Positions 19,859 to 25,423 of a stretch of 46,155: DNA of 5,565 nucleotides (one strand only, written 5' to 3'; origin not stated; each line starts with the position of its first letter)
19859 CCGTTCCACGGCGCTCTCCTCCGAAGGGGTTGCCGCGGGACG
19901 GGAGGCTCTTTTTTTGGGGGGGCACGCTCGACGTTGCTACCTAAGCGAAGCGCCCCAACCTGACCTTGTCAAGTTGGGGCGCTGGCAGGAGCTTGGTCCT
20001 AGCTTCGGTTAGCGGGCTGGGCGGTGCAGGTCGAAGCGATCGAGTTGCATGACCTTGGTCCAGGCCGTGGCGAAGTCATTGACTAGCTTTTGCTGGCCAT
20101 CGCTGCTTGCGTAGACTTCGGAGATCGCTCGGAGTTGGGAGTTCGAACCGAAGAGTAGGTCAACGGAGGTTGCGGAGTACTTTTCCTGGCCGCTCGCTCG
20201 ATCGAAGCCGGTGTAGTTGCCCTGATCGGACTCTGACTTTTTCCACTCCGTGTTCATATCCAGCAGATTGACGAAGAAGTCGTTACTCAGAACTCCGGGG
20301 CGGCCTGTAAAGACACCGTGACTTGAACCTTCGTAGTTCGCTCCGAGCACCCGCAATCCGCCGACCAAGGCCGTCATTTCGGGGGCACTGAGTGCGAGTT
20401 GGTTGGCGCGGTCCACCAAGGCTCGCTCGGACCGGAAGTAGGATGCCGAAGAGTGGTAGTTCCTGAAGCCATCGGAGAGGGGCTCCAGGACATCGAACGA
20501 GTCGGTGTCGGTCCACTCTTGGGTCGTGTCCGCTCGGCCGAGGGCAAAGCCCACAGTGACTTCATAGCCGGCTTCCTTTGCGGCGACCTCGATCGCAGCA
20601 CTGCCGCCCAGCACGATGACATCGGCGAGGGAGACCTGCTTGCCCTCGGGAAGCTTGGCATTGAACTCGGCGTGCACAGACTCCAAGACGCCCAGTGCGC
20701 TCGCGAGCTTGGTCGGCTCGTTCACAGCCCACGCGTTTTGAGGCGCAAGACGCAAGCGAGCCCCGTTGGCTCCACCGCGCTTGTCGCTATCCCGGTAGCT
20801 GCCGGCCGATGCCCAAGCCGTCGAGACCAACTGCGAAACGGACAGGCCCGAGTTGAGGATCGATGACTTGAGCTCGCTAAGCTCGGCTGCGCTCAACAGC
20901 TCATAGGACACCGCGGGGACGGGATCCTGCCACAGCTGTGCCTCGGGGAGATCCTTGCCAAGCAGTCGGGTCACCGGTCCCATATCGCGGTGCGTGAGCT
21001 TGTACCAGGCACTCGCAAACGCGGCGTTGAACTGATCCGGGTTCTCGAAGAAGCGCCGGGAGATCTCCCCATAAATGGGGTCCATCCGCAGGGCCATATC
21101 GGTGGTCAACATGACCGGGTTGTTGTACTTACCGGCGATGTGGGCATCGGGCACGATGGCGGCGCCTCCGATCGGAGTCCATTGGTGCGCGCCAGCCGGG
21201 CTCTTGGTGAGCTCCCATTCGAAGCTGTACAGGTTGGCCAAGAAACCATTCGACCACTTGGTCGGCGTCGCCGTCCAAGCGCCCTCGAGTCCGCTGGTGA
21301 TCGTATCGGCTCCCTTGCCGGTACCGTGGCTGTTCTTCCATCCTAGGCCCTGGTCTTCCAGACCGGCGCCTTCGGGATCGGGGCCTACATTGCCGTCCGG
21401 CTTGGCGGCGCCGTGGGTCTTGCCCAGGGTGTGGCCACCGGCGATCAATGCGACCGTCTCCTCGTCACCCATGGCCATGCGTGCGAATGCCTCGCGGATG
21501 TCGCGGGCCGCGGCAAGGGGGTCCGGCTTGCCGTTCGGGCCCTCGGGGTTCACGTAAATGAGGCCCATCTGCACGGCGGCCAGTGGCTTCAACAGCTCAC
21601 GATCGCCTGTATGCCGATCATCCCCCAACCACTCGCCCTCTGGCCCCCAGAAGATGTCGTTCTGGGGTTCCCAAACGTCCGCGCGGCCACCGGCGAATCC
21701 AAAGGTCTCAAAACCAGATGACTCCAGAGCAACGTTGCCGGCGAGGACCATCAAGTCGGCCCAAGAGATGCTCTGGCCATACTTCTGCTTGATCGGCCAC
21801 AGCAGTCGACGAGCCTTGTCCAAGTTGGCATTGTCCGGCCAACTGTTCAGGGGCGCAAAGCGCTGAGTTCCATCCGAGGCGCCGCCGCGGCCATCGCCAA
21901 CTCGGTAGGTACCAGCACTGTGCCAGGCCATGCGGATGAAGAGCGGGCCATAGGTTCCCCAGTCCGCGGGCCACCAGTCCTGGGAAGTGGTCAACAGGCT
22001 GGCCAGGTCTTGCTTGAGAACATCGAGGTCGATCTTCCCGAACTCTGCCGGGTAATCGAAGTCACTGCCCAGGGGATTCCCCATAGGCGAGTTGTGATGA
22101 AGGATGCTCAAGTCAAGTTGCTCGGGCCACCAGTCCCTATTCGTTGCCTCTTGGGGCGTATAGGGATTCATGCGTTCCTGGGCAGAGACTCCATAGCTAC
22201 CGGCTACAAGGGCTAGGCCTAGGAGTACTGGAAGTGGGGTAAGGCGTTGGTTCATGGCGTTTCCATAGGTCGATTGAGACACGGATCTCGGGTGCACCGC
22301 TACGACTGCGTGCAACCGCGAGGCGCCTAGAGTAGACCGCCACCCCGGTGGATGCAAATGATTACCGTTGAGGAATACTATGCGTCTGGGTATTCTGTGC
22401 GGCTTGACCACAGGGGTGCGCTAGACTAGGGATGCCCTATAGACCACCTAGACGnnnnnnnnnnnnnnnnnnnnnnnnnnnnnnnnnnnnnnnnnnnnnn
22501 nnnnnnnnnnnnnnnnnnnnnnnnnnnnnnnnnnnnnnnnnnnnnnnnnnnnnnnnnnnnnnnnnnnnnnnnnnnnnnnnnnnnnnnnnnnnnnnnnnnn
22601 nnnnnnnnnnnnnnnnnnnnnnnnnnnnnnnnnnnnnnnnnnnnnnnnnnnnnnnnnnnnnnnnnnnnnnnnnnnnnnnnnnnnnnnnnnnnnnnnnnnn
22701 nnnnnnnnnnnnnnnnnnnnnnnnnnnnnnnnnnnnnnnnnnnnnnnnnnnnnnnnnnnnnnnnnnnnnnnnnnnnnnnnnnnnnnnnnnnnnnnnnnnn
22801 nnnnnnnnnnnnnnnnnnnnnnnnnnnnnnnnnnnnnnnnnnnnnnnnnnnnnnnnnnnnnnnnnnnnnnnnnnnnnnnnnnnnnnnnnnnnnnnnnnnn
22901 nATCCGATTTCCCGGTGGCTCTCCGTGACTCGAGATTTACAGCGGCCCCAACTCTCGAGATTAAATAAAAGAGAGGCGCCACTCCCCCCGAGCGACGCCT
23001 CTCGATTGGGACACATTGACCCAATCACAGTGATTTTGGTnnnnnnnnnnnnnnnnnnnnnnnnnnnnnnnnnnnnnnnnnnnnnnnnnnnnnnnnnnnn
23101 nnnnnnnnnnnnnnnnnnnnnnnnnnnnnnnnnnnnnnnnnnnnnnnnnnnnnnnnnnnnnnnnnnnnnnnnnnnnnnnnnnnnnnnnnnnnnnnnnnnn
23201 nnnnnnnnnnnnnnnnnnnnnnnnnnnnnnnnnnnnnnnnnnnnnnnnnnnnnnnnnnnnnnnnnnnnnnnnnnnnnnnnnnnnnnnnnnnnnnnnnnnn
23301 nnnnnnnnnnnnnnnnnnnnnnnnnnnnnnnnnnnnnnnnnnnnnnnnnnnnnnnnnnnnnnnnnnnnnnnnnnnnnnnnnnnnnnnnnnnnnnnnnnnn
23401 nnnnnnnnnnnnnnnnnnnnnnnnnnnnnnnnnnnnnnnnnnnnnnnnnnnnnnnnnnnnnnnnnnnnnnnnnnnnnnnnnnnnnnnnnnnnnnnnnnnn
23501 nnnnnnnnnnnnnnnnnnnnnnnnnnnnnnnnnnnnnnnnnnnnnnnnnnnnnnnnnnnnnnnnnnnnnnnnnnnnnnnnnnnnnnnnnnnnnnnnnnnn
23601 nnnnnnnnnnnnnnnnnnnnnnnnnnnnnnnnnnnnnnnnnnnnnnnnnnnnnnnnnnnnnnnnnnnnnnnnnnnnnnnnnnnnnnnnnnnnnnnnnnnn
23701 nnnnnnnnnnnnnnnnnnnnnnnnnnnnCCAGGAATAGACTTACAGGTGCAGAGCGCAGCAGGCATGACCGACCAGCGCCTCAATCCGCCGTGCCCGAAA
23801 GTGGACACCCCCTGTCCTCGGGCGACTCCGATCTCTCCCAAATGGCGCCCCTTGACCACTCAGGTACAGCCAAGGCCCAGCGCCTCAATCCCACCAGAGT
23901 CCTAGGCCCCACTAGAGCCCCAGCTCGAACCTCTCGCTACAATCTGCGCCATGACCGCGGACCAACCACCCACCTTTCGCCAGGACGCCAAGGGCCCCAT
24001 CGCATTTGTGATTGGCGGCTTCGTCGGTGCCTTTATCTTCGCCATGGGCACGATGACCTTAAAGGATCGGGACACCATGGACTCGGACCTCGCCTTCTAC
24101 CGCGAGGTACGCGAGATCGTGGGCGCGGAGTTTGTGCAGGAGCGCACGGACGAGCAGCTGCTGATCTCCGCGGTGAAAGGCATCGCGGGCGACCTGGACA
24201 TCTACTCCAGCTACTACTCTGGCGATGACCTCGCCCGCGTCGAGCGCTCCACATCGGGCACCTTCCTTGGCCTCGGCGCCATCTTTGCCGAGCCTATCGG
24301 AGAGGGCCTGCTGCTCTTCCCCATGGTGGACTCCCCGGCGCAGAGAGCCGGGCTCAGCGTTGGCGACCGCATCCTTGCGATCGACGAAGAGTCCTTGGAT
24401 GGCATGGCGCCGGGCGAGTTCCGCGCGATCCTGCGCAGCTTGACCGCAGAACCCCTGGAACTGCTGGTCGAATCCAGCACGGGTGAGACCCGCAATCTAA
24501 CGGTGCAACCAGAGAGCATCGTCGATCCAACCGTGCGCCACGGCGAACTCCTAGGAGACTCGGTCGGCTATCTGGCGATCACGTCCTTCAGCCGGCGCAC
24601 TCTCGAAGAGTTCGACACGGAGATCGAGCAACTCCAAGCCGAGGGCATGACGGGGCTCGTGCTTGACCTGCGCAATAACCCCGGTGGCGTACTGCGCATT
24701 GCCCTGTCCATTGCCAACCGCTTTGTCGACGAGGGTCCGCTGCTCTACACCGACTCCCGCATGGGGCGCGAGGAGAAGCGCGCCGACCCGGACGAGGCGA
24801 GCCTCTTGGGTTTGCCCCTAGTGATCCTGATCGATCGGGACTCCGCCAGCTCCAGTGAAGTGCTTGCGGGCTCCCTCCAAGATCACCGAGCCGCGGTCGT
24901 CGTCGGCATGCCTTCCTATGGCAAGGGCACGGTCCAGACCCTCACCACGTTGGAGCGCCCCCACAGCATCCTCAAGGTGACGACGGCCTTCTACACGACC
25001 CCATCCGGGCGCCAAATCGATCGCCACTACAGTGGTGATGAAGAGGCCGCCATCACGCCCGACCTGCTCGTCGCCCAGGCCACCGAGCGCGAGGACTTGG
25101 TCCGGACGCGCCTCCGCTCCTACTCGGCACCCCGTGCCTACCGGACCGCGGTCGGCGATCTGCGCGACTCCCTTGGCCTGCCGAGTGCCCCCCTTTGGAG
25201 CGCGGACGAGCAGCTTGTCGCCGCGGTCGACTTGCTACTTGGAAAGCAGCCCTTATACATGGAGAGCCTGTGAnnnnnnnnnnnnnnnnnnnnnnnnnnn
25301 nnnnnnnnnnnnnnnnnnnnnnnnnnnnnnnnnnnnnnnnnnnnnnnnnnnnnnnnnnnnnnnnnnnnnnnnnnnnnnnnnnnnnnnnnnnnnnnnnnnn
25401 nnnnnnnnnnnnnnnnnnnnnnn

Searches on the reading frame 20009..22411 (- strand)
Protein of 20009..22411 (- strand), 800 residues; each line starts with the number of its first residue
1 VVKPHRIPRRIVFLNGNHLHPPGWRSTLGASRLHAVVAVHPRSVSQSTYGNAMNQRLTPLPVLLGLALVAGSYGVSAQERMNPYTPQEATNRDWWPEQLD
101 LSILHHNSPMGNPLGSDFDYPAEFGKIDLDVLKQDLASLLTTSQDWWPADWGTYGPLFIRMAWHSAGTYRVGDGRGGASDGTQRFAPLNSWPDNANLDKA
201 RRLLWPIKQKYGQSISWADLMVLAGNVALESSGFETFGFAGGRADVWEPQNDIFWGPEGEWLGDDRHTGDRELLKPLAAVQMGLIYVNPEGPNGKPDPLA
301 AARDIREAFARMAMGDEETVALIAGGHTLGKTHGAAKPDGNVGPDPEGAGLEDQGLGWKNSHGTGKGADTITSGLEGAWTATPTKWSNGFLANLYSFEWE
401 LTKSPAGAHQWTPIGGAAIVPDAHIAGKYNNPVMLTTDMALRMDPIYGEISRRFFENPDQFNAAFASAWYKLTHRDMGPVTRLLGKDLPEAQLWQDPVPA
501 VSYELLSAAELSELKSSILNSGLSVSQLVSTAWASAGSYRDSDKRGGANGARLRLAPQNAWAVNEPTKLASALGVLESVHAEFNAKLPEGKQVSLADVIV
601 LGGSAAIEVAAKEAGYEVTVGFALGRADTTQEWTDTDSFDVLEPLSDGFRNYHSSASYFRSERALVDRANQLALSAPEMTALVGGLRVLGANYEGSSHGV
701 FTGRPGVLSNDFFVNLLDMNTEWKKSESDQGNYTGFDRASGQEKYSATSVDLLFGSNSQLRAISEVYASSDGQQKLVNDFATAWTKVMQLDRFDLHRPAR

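Call 55: search_protein_families(library=pfam, proteins=[window:20009-22411:-], max_evalue=0.00001)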
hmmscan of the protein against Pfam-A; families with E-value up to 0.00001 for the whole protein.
window:20009-22411:- (800 aa): 1 family
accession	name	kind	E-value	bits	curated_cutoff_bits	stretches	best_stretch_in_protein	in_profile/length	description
PF00141.28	peroxidase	-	1.1e-67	228.8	27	2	149-456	10-236/237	Peroxidase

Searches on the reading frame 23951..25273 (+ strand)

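Call 56: search_protein_families(library=pfam, proteins=[window:23951-25273:+], max_evalue=0.00001)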
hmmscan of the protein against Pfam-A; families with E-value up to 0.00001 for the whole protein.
window:23951-25273:+ (440 aa): 2 families
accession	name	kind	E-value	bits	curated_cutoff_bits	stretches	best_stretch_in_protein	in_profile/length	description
PF03572.23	Peptidase_S41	-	1.2e-43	149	24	1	205-372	2-163/165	Peptidase family S41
PF17820.7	PDZ_6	-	1.2e-08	35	27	1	127-174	8-53/54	PDZ domain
